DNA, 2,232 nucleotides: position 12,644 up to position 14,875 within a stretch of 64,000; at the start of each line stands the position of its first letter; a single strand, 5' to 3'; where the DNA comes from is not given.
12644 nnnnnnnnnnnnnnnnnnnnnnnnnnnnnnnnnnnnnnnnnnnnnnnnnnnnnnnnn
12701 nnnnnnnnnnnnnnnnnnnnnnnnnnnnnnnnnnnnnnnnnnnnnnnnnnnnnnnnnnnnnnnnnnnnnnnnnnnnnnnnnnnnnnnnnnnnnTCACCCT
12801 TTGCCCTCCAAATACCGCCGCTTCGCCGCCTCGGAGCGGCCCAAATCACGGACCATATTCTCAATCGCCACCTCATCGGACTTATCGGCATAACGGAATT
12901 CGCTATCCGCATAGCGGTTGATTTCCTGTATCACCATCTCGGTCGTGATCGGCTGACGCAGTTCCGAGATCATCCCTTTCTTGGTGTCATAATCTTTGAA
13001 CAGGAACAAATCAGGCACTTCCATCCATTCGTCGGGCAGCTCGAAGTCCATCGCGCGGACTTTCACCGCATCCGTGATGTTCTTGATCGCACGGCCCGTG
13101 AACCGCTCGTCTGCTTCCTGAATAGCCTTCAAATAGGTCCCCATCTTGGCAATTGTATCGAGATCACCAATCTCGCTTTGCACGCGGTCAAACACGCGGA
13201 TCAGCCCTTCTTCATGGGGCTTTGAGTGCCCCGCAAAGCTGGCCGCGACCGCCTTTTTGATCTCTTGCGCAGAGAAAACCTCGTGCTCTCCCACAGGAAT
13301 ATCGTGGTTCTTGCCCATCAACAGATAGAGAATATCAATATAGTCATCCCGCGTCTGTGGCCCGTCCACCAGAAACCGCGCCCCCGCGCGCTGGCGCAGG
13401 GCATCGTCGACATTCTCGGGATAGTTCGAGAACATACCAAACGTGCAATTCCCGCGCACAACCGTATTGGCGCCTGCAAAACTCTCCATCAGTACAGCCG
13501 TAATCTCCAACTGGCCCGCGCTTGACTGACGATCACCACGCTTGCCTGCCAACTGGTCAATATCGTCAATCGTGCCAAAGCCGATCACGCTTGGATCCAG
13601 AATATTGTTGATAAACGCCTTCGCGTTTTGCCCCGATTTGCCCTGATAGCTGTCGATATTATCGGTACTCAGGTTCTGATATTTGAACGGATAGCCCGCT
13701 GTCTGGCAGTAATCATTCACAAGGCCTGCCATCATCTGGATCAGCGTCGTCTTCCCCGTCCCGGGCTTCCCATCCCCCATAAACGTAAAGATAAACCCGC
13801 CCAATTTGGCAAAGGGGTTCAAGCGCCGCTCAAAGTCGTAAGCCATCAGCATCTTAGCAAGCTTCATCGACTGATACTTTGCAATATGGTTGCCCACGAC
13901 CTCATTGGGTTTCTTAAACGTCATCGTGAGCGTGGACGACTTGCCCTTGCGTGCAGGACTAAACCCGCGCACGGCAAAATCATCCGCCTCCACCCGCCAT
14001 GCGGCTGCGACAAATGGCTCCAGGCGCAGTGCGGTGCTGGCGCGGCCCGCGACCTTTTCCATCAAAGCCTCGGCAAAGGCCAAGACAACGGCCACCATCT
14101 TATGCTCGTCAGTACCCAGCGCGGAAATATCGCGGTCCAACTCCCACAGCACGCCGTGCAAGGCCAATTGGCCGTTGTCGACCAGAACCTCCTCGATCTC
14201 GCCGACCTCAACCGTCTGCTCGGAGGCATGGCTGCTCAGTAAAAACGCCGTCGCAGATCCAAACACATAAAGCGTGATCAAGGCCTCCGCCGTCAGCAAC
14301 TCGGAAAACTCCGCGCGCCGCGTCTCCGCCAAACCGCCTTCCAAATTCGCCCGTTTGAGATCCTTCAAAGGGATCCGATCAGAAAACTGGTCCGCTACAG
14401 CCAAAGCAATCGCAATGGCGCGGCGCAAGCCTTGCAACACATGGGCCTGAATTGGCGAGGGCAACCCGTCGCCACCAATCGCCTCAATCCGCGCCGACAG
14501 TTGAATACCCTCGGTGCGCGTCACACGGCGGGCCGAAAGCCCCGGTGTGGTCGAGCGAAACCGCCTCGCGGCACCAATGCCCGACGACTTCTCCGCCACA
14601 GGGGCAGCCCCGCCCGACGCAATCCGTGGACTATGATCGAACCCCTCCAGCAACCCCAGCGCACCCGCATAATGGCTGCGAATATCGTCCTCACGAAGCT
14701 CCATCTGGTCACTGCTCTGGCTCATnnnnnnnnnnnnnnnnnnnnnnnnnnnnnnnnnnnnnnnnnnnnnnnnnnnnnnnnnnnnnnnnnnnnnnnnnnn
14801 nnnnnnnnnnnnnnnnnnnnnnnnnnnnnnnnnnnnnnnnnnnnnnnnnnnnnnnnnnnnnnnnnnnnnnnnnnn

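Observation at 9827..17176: Nine-gene uncharacterised operon: coiled-coil protein, classical AAA ATPase, DUF6638, DUF1523 and small membrane proteins (candidate membrane-stress/remodelling machine)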

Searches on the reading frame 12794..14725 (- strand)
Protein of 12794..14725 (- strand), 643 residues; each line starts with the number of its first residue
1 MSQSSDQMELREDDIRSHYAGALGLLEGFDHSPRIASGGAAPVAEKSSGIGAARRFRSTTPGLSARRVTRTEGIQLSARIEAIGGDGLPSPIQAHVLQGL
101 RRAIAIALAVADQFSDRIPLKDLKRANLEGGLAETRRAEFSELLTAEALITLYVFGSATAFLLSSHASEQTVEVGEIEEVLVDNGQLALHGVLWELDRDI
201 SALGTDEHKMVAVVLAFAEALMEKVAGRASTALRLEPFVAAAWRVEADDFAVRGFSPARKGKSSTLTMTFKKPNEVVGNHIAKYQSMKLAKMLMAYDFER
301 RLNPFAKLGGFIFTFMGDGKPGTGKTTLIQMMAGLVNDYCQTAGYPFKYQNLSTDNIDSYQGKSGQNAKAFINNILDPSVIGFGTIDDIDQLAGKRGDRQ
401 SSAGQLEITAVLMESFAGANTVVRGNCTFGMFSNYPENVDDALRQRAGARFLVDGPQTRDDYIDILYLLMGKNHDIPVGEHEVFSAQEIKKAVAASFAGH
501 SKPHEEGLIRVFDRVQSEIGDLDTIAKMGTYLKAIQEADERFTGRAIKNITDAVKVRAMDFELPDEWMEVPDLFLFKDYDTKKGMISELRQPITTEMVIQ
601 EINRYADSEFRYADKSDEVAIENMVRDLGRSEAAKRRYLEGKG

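Call 4: search_protein_families(library=pfam, proteins=[window:12794-14725:-], max_evalue=0.1)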
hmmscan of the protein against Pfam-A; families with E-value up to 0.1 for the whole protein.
window:12794-14725:- (643 aa): 3 families
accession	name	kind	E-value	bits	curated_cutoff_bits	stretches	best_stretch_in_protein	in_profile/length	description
PF00004.35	AAA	-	1e-11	45.9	21.2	1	319-452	5-128/131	ATPase family associated with various cellular activities (AAA)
PF00005.33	ABC_tran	-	0.059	14.4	25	0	319-355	18-52/137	ABC transporter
PF13401.12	AAA_22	-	0.062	14.1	27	0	319-338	12-31/130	AAA domain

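Call 5: search_protein_families(library=ncbifam, proteins=[window:12794-14725:-], max_evalue=0.1)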
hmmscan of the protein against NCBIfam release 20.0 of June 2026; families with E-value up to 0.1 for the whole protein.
window:12794-14725:- (643 aa): 0 families

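Call 6: search_protein_families(library=padloc, proteins=[window:12794-14725:-], max_evalue=0.1)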
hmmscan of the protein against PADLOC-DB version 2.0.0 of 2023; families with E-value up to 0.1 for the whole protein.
window:12794-14725:- (643 aa): 3 families
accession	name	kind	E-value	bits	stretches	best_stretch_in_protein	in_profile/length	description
PDLC00915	TRIP13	-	5.8e-05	20.6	1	318-458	69-213/302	TRIP13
PDLC01872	CARF3--CARF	-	0.029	12.1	1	498-594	30-124/209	-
PDLC02196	IetA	-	0.029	11.8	1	314-400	124-200/374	-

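Call 9: find_homologous_proteins(query=window:12794-14725:-, max_evalue=0.00001)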
Query window:12794-14725:- (643 aa): 4068 proteins with E <= 0.00001 among 8000 candidates; the best 120 are listed.
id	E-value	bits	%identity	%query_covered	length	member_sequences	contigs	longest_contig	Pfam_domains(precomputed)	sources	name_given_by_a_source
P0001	0.0e+0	1363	95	100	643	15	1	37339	PF00004.36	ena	-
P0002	0.0e+0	1324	92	100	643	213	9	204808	PF00004.36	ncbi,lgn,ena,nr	ncbi:MAG: ATP-binding protein [Yoonia sp.]|nr:ATP-binding protein [Yoonia sp.]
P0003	0.0e+0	1309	91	99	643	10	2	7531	PF00004.36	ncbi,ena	-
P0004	0.0e+0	1274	88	100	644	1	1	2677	PF00004.36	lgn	-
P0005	0.0e+0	1268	88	100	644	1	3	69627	PF00004.36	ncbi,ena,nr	ncbi:MAG: ATP-binding protein [Yoonia sp.]|nr:ATP-binding protein [Yoonia sp.]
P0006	0.0e+0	1268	88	100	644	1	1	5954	PF00004.36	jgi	-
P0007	0.0e+0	1267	87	100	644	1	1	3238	PF00004.36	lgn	-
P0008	0.0e+0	1266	87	100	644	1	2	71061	PF00004.36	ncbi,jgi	ncbi:MAG: energy-coupling factor transporter ATP-binding protein EcfA2 [Gammaproteobacteria bacteriu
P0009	0.0e+0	1266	88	100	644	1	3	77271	PF00004.36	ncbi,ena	-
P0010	0.0e+0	1266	87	100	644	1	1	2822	PF00004.36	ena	-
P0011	0.0e+0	1265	87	100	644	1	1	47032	PF00004.36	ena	-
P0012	0.0e+0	1263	87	100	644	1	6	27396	PF00004.36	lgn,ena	-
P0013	0.0e+0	1263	87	100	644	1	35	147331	PF00004.36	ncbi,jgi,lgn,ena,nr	ncbi:MAG: ATP-binding protein [Yoonia sp.]|jgi:energy-coupling factor transporter ATP-binding protei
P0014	0.0e+0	1262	87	100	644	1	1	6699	PF00004.36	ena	-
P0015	0.0e+0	1261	87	100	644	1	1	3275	PF00004.36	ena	-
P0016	0.0e+0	1260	87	100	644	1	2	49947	PF00004.36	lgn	-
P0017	0.0e+0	1258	87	100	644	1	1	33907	PF00004.36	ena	-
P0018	0.0e+0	1258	87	100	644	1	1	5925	PF00004.36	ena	-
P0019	0.0e+0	1257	87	100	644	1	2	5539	PF00004.36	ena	-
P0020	0.0e+0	1257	87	100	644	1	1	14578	PF00004.36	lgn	-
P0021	0.0e+0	1256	87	100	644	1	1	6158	PF00004.36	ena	-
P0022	0.0e+0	1254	87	100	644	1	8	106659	PF00004.36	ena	-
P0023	0.0e+0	1252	87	100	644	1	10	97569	PF00004.36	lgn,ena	-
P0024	0.0e+0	1252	87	100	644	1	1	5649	PF00004.36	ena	-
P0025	0.0e+0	1249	86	100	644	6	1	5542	PF00004.36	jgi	jgi:energy-coupling factor transporter ATP-binding protein EcfA2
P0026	0.0e+0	1245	86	100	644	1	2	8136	PF00004.36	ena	-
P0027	0.0e+0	1230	85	100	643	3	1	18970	PF00004.36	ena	-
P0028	0.0e+0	1227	84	100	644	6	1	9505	PF00004.36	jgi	jgi:energy-coupling factor transporter ATP-binding protein EcfA2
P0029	0.0e+0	1224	84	100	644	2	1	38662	PF00004.36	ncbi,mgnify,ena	mgnify:CR=1 FL=1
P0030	0.0e+0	1223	84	100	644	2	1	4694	PF00004.36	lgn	-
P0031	0.0e+0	1222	84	100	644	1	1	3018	PF00004.36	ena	-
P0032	0.0e+0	1217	84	100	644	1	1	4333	PF00004.36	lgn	-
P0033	0.0e+0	1216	84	100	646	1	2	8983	PF00004.36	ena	-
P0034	0.0e+0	1215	84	100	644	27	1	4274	PF00004.36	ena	-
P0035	0.0e+0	1214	84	100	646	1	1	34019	PF00004.36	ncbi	-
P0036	0.0e+0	1211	83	100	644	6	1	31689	PF00004.36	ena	-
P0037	0.0e+0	1210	83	100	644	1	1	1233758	PF00004.36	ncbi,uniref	ncbi:AAA family ATPase [Yoonia sp. 208BN28-4]|uniref:AAA family ATPase n=1 Tax=Yoonia sp. 208BN28-4 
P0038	0.0e+0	1210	83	100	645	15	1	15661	PF00004.36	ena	-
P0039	0.0e+0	1209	83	100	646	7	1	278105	PF00004.36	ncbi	-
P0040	0.0e+0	1209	84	100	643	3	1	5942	PF00004.36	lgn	-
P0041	0.0e+0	1208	84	100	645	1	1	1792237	PF00004.36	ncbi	-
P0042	0.0e+0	1208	83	100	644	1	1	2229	PF00004.36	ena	-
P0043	0.0e+0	1206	83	100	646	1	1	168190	PF00004.36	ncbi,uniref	ncbi:ATP-binding protein [Yoonia sp. 2307UL14-13]|uniref:ATP-binding protein n=1 Tax=Yoonia sp. 2307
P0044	0.0e+0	1205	83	100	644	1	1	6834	PF00004.36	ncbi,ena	-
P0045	0.0e+0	1204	84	99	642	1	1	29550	PF00004.36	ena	-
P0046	0.0e+0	1203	83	100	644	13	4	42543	PF00004.36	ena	-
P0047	0.0e+0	1202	83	100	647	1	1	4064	PF00004.36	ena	-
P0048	0.0e+0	1200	82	100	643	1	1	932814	PF00004.36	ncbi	-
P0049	0.0e+0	1199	82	100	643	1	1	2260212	PF00004.36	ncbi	-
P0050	0.0e+0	1199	82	100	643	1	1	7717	PF00004.36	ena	-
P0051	0.0e+0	1199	83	100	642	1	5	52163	PF00004.36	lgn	-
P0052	0.0e+0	1198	82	100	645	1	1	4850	PF00004.36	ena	-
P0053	0.0e+0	1197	83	100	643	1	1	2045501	PF00004.36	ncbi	-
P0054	0.0e+0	1197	83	100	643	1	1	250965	PF00004.36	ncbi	-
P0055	0.0e+0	1197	83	100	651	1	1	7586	PF00004.36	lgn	-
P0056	0.0e+0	1197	82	100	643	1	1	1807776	PF00004.36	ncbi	-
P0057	0.0e+0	1197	83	100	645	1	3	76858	PF00004.36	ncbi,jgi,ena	jgi:energy-coupling factor transporter ATP-binding protein EcfA2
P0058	0.0e+0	1196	82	100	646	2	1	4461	PF00004.36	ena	-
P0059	0.0e+0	1195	83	100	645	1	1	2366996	PF00004.36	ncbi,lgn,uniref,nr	ncbi:ATPase family associated with various cellular activities (AAA) [Cognatiyoonia koreensis]|unire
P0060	0.0e+0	1195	83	100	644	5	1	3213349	PF00004.36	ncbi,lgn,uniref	ncbi:ATP-binding protein [Octadecabacter sp. R77987]|uniref:AAA family ATPase n=1 Tax=Octadecabacter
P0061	0.0e+0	1195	83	100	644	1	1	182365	PF00004.36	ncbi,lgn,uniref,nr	ncbi:AAA+-type ATPase, SpoVK/Ycf46/Vps4 family [Cognatiyoonia sediminum]|uniref:AAA+-type ATPase, Sp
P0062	0.0e+0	1194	82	100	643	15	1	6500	PF00004.36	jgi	jgi:hypothetical protein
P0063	0.0e+0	1194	83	100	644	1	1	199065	PF00004.36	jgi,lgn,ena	-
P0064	0.0e+0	1193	83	99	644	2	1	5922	PF00004.36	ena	-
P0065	0.0e+0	1193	82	100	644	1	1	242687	PF00004.36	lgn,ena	-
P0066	0.0e+0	1193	83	99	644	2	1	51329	PF00004.36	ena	-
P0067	0.0e+0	1192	82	100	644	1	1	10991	PF00004.36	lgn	-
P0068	0.0e+0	1192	82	100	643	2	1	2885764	PF00004.36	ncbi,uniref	ncbi:ATP-binding protein [Yoonia sp. R2331]|uniref:AAA family ATPase n=1 Tax=Yoonia sp. R2331 TaxID=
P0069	0.0e+0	1192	83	100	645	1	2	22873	PF00004.36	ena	-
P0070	0.0e+0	1191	82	100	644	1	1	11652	PF00004.36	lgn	-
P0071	0.0e+0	1190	82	100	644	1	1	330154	PF00004.36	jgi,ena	-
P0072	0.0e+0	1188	83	100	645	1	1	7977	PF00004.36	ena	-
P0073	0.0e+0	1188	82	100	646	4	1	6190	PF00004.36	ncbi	-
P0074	0.0e+0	1186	82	100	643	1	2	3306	PF00004.36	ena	-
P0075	0.0e+0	1184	82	100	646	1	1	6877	PF00004.36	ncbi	-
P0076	0.0e+0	1181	82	100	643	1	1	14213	PF00004.36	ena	-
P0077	0.0e+0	1180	82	100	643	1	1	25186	PF00004.36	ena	-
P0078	0.0e+0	1180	82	100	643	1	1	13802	PF00004.36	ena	-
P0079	0.0e+0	1179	81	100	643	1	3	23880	PF00004.36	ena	-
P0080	0.0e+0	1179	83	99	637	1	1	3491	PF00004.36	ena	-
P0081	0.0e+0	1179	81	100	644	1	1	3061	PF00004.36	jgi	-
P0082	0.0e+0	1178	82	99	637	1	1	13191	PF00004.36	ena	-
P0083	0.0e+0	1178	81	100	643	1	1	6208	PF00004.36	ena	-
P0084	0.0e+0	1177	80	100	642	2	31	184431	PF00004.36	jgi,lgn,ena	jgi:energy-coupling factor transporter ATP-binding protein EcfA2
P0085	0.0e+0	1174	81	100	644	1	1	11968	PF00004.36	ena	-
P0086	0.0e+0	1173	80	100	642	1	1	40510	PF00004.36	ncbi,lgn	ncbi:MAG: ATP-binding protein [Paracoccaceae bacterium]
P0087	0.0e+0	1173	81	100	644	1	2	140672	PF00004.36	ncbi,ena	-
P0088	0.0e+0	1172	81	100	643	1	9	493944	PF00004.36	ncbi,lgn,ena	-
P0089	0.0e+0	1170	80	100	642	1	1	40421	PF00004.36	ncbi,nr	ncbi:MAG: ATP-binding protein [Loktanella sp.]|nr:ATP-binding protein [Loktanella sp.]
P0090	0.0e+0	1170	80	100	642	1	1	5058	PF00004.36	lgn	-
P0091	0.0e+0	1168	80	100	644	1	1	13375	PF00004.36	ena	-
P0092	0.0e+0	1167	80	100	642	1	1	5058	PF00004.36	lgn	-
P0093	0.0e+0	1167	80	100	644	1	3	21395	PF00004.36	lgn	-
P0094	0.0e+0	1164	80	100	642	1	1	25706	PF00004.36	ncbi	ncbi:MAG: ATP-binding protein [Paracoccaceae bacterium]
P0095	0.0e+0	1164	81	100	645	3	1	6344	PF00004.36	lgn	-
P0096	0.0e+0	1161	79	100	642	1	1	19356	PF00004.36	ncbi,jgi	-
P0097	0.0e+0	1159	81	100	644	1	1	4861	PF00004.36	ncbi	-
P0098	0.0e+0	1159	80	100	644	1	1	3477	PF00004.36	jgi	jgi:hypothetical protein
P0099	0.0e+0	1158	80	100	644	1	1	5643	PF00004.36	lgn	-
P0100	0.0e+0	1158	81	100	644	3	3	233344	PF00004.36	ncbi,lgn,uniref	ncbi:ATP-binding protein [Pseudooctadecabacter sp.]|uniref:AAA family ATPase n=1 Tax=Pseudooctadecab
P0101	0.0e+0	1158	80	100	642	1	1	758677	PF00004.36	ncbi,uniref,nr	ncbi:AAA family ATPase [Parasulfitobacter algicola]|uniref:AAA family ATPase n=1 Tax=Parasulfitobact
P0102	0.0e+0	1157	80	100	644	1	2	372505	PF00004.36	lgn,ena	-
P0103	0.0e+0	1156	79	100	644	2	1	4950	PF00004.36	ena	-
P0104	0.0e+0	1156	80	100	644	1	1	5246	PF00004.36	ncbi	ncbi:MAG: ATP-binding protein [Pseudomonadota bacterium]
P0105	0.0e+0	1155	80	100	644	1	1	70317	PF00004.36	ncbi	-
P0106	0.0e+0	1153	80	100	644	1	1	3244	PF00004.36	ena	-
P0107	0.0e+0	1152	80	100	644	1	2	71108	PF00004.36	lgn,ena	-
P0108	0.0e+0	1151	80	100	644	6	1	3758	PF00004.36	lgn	-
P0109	0.0e+0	1151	81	100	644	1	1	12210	PF00004.36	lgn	-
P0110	0.0e+0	1150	79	100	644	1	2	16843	PF00004.36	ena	-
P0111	0.0e+0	1149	79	100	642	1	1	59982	PF00004.36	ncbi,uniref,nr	ncbi:AAA family ATPase [Pseudaestuariivita rosea]|uniref:AAA family ATPase n=1 Tax=Pseudaestuariivit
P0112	0.0e+0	1148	79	100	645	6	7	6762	PF00004.36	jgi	jgi:energy-coupling factor transporter ATP-binding protein EcfA2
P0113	0.0e+0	1146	80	100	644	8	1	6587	PF00004.36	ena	-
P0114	0.0e+0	1145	79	100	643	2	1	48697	PF00004.36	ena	-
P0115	0.0e+0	1142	79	100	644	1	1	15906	PF00004.36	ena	-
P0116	0.0e+0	1141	80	100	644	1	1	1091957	PF00004.36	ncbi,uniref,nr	ncbi:ATP-binding protein [uncultured Tateyamaria sp.]|uniref:AAA family ATPase n=1 Tax=uncultured Ta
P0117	0.0e+0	1141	80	100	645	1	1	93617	PF00004.36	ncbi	-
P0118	0.0e+0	1140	79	100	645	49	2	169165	PF00004.36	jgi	-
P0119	0.0e+0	1139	79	100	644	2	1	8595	PF00004.36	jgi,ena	-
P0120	0.0e+0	1139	79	100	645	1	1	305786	PF00004.36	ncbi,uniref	ncbi:ATP-binding protein [Aestuariibius insulae]|uniref:AAA family ATPase n=1 Tax=Aestuariibius insu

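Call 10: search_solved_structures(query=window:12794-14725:-, max_evalue=0.001, show_alignments=2)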
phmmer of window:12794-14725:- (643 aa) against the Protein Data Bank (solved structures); distinct sequences matched with E-value up to 0.001: 2.
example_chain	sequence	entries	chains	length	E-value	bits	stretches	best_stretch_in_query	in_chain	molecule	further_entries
5ubv_A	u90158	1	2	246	1.3e-05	27.3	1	296-445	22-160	ATPase domain of i-AAA protease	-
4l15_A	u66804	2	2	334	6.9e-05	24.9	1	318-481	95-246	Fidgetin-like protein 1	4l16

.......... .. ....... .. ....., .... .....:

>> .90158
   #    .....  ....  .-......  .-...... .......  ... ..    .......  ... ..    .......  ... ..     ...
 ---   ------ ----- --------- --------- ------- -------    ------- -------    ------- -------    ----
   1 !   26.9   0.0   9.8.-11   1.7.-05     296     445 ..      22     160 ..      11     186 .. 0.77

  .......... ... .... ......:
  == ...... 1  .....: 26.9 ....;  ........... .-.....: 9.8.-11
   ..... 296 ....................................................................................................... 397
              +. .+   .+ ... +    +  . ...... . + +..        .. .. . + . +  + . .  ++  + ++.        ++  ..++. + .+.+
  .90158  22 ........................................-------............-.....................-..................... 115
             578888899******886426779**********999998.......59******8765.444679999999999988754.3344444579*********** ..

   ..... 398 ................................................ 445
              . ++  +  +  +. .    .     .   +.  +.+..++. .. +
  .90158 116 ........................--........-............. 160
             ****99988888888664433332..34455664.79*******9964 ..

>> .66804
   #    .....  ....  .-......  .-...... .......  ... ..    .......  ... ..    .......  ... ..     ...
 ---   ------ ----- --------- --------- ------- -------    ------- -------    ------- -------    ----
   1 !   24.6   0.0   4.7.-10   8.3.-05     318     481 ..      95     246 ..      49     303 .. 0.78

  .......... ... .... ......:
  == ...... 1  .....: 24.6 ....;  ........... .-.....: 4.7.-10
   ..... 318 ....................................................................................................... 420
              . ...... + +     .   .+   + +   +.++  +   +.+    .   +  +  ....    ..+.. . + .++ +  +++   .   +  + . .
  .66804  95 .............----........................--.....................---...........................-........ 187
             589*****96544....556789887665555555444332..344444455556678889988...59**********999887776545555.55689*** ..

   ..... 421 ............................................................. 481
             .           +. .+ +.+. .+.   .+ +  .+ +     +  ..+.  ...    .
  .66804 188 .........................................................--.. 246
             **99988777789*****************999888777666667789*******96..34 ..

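Call 15: find_encoding_contigs(protein=window:12794-14725:-, flank=8000, max_places=3)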
Protein window:12794-14725:- (643 aa): no gene with exactly this product is on record in the collection.

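Call 16: find_encoding_contigs(protein=P0059, flank=8000, max_places=2)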
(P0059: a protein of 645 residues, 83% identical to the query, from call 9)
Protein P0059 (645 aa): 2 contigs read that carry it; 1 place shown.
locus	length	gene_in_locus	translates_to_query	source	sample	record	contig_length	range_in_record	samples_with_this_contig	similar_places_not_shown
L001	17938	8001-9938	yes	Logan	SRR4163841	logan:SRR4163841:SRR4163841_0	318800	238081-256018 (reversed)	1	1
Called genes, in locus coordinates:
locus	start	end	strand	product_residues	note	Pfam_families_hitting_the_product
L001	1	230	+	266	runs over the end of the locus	-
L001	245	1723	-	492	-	PF00171:Aldedh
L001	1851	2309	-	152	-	-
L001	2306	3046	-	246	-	PF00106:adh_short, PF13561:adh_short_C2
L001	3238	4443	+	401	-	PF01321:Creatinase_N, PF00557:Peptidase_M24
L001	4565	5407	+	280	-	PF03734:YkuD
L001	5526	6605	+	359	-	-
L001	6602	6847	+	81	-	-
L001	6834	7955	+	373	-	-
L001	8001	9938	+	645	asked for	PF00004:AAA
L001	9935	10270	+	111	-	-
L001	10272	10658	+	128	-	-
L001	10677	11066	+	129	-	-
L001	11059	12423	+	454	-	PF20343:DUF6638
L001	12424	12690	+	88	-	-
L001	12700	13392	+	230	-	PF07509:DUF1523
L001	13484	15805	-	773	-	PF00171:Aldedh, PF07368:DUF1487 (faint), PF00171:Aldedh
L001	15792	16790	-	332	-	PF01791:DeoC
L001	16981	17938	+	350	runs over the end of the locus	PF01408:GFO_IDH_MocA, PF03807:F420_oxidored (weak), PF22725:GFO_IDH_MocA_C3, PF02894:GFO_IDH_MocA_C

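Call 80: search_solved_structures(query=A8, max_evalue=10)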
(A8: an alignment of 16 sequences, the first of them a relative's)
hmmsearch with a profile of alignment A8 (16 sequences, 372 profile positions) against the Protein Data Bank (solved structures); distinct sequences matched with E-value up to 10: 0.

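Call 84: search_protein_families(library=phrogs, proteins=[L001:6834-7955:+, window:12794-14725:-], max_evalue=0.01)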
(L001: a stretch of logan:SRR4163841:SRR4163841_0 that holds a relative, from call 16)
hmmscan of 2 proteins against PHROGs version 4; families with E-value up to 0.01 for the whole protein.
L001:6834-7955:+ (373 aa): 0 families

window:12794-14725:- (643 aa): 3 families
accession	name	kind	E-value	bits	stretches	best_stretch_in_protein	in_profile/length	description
phrog_168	-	DNA, RNA and nucleotide metabolism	3.9e-06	27.8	1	287-586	18-268/314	clamp loader of DNA polymerase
phrog_3757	-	unknown function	5.7e-06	27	1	319-421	133-225/367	-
phrog_7485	-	unknown function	0.00032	20.8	1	313-487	228-389/430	-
